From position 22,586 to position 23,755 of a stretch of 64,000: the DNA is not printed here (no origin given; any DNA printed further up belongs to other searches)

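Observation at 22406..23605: HNH nuclease plus compact ABC/SMC-type ATPase gene pair (Septu-like arrangement)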

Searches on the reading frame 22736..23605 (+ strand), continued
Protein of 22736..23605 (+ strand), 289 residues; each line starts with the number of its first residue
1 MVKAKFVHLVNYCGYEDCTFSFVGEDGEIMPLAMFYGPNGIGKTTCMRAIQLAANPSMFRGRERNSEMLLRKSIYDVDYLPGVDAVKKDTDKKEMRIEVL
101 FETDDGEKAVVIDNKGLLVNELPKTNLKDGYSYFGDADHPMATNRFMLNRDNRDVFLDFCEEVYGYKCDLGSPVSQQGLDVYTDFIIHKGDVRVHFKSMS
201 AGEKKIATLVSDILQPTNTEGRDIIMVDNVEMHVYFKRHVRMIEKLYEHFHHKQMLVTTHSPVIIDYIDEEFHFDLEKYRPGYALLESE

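Call 22: search_solved_structures(query=A1, max_evalue=0.01, show_alignments=2)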
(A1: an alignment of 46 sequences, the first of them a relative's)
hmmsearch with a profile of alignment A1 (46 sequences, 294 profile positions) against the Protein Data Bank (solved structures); distinct sequences matched with E-value up to 0.01: 70 (the best 60 are shown).
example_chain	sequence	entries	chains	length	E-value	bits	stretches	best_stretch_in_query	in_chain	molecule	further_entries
9e8z_C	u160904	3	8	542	1.1e-24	90.6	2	188-277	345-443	Retron Ec83 probable ATPase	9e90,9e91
9o4a_A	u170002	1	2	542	4.7e-23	85.3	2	188-277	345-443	Retron Ec83 probable ATPase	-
9n69_A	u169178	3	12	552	7.4e-21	78.1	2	190-277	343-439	AAA family ATPase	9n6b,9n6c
8ee4_A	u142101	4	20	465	6.2e-16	61.9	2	217-277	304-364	PtuA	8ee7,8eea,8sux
9vkz_A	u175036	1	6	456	5.6e-15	58.8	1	189-277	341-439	Retron Ec78 probable ATPase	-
9vh1_D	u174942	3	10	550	9e-15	58.1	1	189-277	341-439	Retron Ec78 probable ATPase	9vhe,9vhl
9kjx_B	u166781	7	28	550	2.3e-14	56.8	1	189-279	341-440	AAA family ATPase | Retron I-A effector PtuA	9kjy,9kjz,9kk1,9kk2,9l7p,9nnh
9nnb_C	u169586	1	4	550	2.7e-14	56.6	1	189-279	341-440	Retron I-A effector PtuA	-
9u9y_A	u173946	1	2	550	4.6e-14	55.8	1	189-279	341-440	AAA family ATPase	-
9nnk_C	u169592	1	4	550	1e-13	54.6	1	189-279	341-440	Retreon I-A effector PtuA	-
22bu_B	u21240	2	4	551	3e-12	49.8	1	198-276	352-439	AAA family ATPase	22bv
22et_E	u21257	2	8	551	9.3e-11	44.9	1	198-276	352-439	PtuA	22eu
8ux9_B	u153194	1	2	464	4.4e-10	42.7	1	204-274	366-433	AriA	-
8v45_A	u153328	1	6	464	4.5e-10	42.7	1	204-274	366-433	AriA antitoxin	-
8v46_A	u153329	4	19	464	5e-10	42.5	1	204-274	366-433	AriA antitoxin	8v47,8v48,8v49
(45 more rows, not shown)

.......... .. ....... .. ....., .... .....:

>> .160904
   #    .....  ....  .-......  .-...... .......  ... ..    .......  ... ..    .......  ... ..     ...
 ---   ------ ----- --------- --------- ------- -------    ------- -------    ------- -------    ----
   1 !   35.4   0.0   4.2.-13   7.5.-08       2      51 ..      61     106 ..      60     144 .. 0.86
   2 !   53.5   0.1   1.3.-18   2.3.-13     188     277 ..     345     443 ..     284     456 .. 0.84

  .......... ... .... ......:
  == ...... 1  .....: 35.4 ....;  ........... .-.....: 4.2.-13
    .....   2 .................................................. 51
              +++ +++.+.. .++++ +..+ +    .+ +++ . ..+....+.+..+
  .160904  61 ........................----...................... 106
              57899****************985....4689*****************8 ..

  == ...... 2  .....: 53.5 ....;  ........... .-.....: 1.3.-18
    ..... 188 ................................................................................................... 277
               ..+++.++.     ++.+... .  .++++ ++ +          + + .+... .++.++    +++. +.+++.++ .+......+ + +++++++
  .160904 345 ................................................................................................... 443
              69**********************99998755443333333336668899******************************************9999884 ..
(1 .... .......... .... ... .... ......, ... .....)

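Call 26: find_related_loci(query=A1, collection=viral_contigs, flank=6000)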
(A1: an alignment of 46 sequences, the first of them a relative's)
Query A1 (289 aa) in viral_contigs; peptide patterns used: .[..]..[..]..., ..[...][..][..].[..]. (x = any residue, [..] = any of these).
87 stretches matched a pattern; 42 encode a relative of the query (tblastn E <= 1e-3); 42 distinct loci.
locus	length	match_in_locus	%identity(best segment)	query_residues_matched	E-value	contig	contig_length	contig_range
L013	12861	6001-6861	41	1-272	2e-65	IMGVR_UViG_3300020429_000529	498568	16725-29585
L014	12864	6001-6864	39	1-280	2e-62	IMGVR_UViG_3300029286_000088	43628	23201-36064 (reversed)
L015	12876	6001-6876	38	1-279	2e-60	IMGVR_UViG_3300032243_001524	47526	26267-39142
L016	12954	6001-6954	36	1-272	2e-59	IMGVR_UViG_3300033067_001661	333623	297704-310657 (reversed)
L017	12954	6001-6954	36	1-272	1e-59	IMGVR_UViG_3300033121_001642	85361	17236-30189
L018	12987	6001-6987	37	1-280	3e-59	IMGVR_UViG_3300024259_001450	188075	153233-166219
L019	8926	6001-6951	37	1-272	1e-58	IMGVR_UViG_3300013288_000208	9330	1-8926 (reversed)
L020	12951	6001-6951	37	1-272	1e-58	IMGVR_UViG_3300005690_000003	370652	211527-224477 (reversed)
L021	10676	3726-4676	37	1-272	1e-58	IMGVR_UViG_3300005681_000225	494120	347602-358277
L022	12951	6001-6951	37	1-272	1e-58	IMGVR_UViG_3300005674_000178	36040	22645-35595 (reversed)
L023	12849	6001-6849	37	1-278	2e-57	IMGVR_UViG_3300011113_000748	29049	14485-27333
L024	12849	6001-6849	37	1-278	2e-57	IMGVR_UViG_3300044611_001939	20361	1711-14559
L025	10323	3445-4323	37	1-289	4e-57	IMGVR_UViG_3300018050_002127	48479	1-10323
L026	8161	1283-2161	37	1-289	4e-57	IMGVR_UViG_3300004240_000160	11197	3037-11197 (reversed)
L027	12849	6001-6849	38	1-277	4e-57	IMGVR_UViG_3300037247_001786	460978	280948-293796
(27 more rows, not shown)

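Call 30: predict_structure(alignment_id=A1)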
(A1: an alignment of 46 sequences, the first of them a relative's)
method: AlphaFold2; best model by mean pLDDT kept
length: 289 residues; sequences in the alignment: 46
mean_pLDDT: 93.2   pTM: 0.89
mean pLDDT of the five models: 93.2, 92.9, 92.5, 92.2, 91.3
residues with pLDDT >= 90: 241; 70-90: 43; 50-70: 5; < 50: 0
segments of 3 or more residues with pLDDT < 50: none
pLDDT, mean of each block of 10 residues (from residue 1): 98 95 97 95 96 94 93 84 73 92 98 97 93 88 91 97 97 95 97 97 93 95 96 89 95 96 95 95 80
secondary structure, 60 per line:
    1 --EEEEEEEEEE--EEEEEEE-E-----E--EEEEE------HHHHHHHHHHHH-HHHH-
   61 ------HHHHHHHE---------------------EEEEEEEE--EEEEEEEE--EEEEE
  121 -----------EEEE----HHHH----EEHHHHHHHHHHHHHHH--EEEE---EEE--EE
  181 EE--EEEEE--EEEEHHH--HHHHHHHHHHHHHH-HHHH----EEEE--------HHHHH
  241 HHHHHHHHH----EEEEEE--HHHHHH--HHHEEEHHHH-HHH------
elements in order: E3-12 E15-21 E32-36 H43-54 H56-59 H67-73 E96-103 E106-113 E116-120 E132-135 H140-143 H150-164 E167-170 E174-176 E179-182 E185-189 E192-195 H201-214 H216-219 E224-227 H236-249 E254-259 H262-267 E273-275 H276-279

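Call 35: fold_search(model_id=the predicted structure, library=pdb)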
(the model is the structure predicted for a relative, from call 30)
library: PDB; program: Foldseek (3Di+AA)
matches with E <= 10: 1374; with E <= 0.001: 227
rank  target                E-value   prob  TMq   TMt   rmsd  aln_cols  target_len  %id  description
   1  9e91_A                1.3e-13  1.00  0.58  0.44   8.8       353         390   18  Ec83 Retron PtuA Dimer bound to ATP (released 2025-07-02)
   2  9n69_C                5.2e-12  1.00  0.57  0.39  10.2       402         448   13  Structure of the retron IA complex with HNH nuclease in the "down" orientation (released 2025-04-23)
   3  9o4a_A                7.0e-12  1.00  0.55  0.36   9.3       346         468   18  Ec83 Retron PtuAB mutant complex (released 2025-07-02)
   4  9n69_D                7.9e-12  1.00  0.60  0.42   8.3       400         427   13  Structure of the retron IA complex with HNH nuclease in the "down" orientation (released 2025-04-23)
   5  9e90_C                7.9e-12  1.00  0.58  0.36   9.2       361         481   17  Ec83 Retron PtuA/PtuB (2-1) complex bound to ATP (released 2025-07-02)
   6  9vhe_C                1.1e-11  1.00  0.56  0.49   7.9       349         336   14  cryoEM structure of retron-Eco7 complex (released 2025-12-31)
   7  9e90_A                1.2e-11  1.00  0.55  0.35   9.8       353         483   18  Ec83 Retron PtuA/PtuB (2-1) complex bound to ATP (released 2025-07-02)
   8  9n6c_C                2.1e-11  1.00  0.59  0.40   9.2       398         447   14  Structure of the Retron IA Complex without the HNH Nuclease (released 2025-04-23)
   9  9n69_B                2.6e-11  1.00  0.52  0.32   9.3       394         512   15  Structure of the retron IA complex with HNH nuclease in the "down" orientation (released 2025-04-23)
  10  9n6c_B                2.8e-11  1.00  0.54  0.39  10.1       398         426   15  Structure of the Retron IA Complex without the HNH Nuclease (released 2025-04-23)
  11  9n6c_D                4.0e-11  1.00  0.60  0.42   7.9       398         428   14  Structure of the Retron IA Complex without the HNH Nuclease (released 2025-04-23)
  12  9e8z_C                4.8e-11  1.00  0.56  0.32   9.3       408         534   16  4-component structure of retron Ec83 (released 2025-07-02)
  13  9n6b_B                4.8e-11  1.00  0.52  0.32   9.5       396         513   14  Structure of the retron IA complex with HNH nuclease in the "up" orientation (released 2025-04-23)
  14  9o4a_B                5.1e-11  1.00  0.60  0.39   8.6       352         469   17  Ec83 Retron PtuAB mutant complex (released 2025-07-02)
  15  9kjy_E                9.3e-11  1.00  0.60  0.36   9.7       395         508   15  Cryo-EM structure of the Retron-Eco7 complex (state 2) (released 2025-11-12)
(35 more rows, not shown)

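Call 45: search_protein_families(library=ncbifam, proteins=[window:22736-23605:+], max_evalue=0.01)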
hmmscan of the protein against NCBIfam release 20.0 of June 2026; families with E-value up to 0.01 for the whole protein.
window:22736-23605:+ (289 aa): 6 families
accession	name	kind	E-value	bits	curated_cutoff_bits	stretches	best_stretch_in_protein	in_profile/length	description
NF041760.1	PtuA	equivalog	1.2e-12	47.6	500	1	184-271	330-426/524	retron Ec78 anti-phage system effector ATPase PtuA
TIGR00611.2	recf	equivalog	0.00016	21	172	1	31-65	22-56/339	DNA replication/repair protein RecF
NF047739.1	antiphage_MADS3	equivalog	0.0017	17.6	420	0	189-268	307-382/427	methylation-associated defense system AAA family ATPase MAD3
NF009945.0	PRK13409.1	equivalog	0.004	15.9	469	0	36-56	372-392/592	ribosome biogenesis/translation initiation ATPase RLI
TIGR04435.1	restrict_AAA_1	hypoth_equivalog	0.0044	15.8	300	1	174-267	371-472/568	restriction system-associated AAA family ATPase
TIGR03185.1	DNA_S_dndD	equivalog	0.0051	15.3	245.85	0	31-108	29-98/650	DNA sulfur modification protein DndD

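Call 59: search_protein_representatives(alignment_id=A1)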
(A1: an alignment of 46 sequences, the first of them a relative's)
Query: 46 sequences, 294 profile positions. Proteins with E-value up to 0.001 (for the whole library): 18070; up to 1e-10: 2567; up to 1e-30: 126. The best 150 are listed.
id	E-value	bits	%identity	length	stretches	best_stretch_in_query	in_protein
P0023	1.2e-115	402.4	-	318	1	1-290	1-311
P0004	3.5e-110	384.5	-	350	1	1-292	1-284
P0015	2.5e-109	381.7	-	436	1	1-291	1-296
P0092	4.4e-108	377.6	-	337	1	1-289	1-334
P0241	5.9e-107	373.9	-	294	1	1-290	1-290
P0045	8.5e-107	373.4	-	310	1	1-288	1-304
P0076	3.7e-105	368.0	-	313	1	1-291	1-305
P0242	5.1e-105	367.5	-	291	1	1-288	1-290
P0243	1.4e-104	366.1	-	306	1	2-290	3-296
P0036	2.1e-104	365.5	-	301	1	1-288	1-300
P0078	2.3e-104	365.3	-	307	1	1-288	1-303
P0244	3.6e-104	364.7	-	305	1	1-285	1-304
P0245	6.3e-104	363.9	-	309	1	1-289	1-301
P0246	9.5e-104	363.4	-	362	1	1-286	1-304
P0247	8.8e-103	360.2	-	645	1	2-291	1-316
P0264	1.5e-93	329.9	-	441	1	2-288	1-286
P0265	3.8e-93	328.5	-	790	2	44-290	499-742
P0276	7.7e-88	311.1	-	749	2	38-289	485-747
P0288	2.9e-81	289.6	-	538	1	38-286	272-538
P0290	7.5e-80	284.9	-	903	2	39-291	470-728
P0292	2.4e-78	279.9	-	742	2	36-289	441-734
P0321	1.8e-45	172.0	-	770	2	43-276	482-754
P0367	6.9e-25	104.5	-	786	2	44-283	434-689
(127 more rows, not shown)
